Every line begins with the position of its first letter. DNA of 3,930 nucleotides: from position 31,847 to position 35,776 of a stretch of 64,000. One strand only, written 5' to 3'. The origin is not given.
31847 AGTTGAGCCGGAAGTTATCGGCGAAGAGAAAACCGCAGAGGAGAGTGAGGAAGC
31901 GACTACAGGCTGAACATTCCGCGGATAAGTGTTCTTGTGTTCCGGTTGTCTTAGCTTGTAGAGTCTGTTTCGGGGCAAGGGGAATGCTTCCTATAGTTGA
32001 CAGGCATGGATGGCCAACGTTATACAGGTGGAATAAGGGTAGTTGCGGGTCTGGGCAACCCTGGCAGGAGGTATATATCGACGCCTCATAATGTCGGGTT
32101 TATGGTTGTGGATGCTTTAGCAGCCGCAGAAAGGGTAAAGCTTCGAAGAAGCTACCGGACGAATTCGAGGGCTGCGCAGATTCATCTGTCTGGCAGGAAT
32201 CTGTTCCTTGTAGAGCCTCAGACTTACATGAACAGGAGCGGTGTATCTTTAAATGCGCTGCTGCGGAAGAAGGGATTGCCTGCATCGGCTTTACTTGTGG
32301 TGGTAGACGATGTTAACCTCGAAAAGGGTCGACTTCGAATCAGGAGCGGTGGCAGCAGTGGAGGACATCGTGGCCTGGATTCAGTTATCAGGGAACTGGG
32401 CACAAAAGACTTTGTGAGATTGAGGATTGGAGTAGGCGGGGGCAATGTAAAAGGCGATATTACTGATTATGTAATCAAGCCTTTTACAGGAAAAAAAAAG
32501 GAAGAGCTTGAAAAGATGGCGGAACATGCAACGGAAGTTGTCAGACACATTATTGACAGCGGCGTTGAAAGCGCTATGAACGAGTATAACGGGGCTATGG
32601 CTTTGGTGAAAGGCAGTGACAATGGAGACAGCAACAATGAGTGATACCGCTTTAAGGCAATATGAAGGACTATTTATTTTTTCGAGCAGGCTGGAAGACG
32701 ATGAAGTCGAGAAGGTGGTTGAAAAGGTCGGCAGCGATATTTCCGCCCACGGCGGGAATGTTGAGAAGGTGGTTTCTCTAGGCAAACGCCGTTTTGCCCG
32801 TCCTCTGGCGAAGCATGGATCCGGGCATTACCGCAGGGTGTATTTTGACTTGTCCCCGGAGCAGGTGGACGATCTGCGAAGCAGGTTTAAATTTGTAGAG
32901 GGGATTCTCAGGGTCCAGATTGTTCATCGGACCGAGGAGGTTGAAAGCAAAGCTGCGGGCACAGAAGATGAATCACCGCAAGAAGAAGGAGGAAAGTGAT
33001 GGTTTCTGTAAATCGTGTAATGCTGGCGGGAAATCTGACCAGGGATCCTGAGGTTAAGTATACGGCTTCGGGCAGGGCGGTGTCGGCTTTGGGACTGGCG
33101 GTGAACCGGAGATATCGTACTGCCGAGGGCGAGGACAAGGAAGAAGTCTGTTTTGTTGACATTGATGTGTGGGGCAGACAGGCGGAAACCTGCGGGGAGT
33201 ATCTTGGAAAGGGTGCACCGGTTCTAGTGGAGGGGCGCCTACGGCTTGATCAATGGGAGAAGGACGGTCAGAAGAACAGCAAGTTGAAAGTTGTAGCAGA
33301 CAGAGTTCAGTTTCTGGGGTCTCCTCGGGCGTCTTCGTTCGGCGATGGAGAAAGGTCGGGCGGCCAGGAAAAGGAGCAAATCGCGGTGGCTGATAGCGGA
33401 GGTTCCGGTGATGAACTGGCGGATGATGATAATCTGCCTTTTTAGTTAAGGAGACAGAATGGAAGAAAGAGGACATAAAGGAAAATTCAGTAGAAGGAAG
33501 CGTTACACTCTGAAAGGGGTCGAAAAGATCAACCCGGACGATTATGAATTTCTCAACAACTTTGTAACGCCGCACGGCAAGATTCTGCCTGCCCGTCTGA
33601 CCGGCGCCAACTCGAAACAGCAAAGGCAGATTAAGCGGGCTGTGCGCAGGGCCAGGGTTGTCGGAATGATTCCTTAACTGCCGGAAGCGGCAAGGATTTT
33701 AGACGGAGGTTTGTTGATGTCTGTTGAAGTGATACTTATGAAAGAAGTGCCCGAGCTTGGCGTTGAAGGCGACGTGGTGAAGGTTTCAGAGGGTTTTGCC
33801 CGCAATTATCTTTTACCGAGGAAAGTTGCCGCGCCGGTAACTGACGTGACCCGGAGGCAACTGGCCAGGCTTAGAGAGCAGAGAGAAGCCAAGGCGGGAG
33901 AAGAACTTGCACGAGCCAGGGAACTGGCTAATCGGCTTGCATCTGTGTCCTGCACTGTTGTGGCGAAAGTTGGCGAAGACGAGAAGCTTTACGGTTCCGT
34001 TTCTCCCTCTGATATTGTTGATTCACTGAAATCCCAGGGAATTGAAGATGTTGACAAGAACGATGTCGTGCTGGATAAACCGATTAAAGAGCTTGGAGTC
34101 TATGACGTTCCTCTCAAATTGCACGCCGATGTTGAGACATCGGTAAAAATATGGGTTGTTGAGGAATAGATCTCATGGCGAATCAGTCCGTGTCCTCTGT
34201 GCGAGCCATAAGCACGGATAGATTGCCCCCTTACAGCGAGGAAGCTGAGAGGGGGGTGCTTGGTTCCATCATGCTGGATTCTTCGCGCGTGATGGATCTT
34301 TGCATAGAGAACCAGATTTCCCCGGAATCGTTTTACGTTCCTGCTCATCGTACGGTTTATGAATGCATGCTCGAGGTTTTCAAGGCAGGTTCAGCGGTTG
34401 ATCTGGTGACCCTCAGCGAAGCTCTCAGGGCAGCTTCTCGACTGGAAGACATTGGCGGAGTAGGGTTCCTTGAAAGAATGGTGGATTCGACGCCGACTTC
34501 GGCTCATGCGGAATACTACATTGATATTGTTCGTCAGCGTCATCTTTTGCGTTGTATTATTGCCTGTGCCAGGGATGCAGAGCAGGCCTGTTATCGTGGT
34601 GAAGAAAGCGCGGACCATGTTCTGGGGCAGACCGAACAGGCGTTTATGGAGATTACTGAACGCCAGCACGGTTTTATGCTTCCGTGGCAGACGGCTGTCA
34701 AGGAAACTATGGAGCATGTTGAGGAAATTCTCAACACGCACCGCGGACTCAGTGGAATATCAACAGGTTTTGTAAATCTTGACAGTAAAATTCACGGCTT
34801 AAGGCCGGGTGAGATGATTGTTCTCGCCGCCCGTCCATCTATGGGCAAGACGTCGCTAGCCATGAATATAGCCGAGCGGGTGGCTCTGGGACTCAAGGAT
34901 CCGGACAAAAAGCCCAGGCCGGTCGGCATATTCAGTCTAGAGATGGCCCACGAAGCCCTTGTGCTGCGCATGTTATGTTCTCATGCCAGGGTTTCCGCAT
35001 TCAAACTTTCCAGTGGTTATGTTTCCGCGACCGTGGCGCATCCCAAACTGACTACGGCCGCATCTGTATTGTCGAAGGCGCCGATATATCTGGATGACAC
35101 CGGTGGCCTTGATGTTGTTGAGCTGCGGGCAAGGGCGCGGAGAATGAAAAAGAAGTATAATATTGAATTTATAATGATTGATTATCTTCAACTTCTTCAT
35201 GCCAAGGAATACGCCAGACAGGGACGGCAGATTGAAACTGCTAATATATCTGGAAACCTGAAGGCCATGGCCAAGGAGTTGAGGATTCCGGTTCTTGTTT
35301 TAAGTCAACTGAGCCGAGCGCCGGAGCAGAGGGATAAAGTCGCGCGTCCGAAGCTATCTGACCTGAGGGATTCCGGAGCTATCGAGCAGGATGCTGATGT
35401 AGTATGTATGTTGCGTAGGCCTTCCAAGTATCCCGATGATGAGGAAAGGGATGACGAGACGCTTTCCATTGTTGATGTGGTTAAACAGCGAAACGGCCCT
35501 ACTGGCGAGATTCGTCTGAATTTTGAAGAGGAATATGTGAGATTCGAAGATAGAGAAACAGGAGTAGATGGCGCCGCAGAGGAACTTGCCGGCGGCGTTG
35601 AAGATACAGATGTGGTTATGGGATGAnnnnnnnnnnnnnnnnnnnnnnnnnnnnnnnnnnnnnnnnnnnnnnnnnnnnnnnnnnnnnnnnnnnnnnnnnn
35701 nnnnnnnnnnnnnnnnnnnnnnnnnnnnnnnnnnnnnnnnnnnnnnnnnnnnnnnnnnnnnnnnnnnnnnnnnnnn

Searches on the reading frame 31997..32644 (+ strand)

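Call 73: search_protein_families(library=pfam, proteins=[window:31997-32644:+], max_evalue=1e-8)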
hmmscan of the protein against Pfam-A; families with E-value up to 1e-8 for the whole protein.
window:31997-32644:+ (215 aa): 1 family
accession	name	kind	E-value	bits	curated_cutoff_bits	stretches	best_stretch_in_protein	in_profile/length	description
PF01195.25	Pept_tRNA_hydro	-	2.8e-57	194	27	1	15-198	1-183/183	Peptidyl-tRNA hydrolase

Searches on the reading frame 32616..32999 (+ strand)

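Call 73: search_protein_families(library=pfam, proteins=[window:32616-32999:+], max_evalue=1e-8)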
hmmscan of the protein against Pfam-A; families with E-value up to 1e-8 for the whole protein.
window:32616-32999:+ (127 aa): 1 family
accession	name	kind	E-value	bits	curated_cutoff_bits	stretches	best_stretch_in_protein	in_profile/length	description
PF01250.22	Ribosomal_S6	-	4e-21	75.4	27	1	15-103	1-89/90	Ribosomal protein S6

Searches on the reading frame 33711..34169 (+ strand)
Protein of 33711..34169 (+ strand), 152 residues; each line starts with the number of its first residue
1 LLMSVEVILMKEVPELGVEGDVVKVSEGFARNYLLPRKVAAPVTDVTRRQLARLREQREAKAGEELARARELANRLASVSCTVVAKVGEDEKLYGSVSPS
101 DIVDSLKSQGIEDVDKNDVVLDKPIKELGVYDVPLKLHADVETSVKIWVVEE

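Call 74: search_protein_families(library=pfam, proteins=[window:33711-34169:+], max_evalue=1e-8)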
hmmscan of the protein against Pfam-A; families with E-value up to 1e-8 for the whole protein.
window:33711-34169:+ (152 aa): 2 families
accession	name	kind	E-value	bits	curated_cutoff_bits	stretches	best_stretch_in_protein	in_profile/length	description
PF03948.19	Ribosomal_L9_C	-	4.8e-26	91.5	23.2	1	68-151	2-86/86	Ribosomal protein L9, C-terminal domain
PF01281.25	Ribosomal_L9_N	-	6.3e-17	61.3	20.7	1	5-50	1-46/47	Ribosomal protein L9, N-terminal domain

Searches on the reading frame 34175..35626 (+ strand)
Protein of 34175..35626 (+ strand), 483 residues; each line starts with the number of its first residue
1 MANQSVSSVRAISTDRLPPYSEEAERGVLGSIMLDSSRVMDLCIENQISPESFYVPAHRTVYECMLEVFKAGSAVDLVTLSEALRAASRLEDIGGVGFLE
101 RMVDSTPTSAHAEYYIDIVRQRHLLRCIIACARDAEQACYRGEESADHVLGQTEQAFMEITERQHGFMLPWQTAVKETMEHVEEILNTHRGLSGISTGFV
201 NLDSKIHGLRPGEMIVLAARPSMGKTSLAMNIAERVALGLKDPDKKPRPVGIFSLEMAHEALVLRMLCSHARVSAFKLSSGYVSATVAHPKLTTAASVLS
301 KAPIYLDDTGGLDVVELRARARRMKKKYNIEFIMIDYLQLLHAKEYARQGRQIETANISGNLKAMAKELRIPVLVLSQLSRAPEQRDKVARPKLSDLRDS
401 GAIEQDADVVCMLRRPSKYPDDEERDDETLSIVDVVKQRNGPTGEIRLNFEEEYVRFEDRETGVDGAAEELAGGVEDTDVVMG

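Call 74: search_protein_families(library=pfam, proteins=[window:34175-35626:+], max_evalue=1e-8)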
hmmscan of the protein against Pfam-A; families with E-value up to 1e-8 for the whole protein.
window:34175-35626:+ (483 aa): 3 families
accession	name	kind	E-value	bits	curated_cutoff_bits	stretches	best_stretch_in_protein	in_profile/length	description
PF03796.21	DnaB_C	-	4.3e-90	302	27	1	194-459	1-255/255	DnaB-like helicase C terminal domain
PF00772.26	DnaB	-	2e-27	95.7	23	1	18-121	2-103/103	DnaB-like helicase N terminal domain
PF13481.12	AAA_25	-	1.7e-11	44.5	27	1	202-380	22-191/195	AAA domain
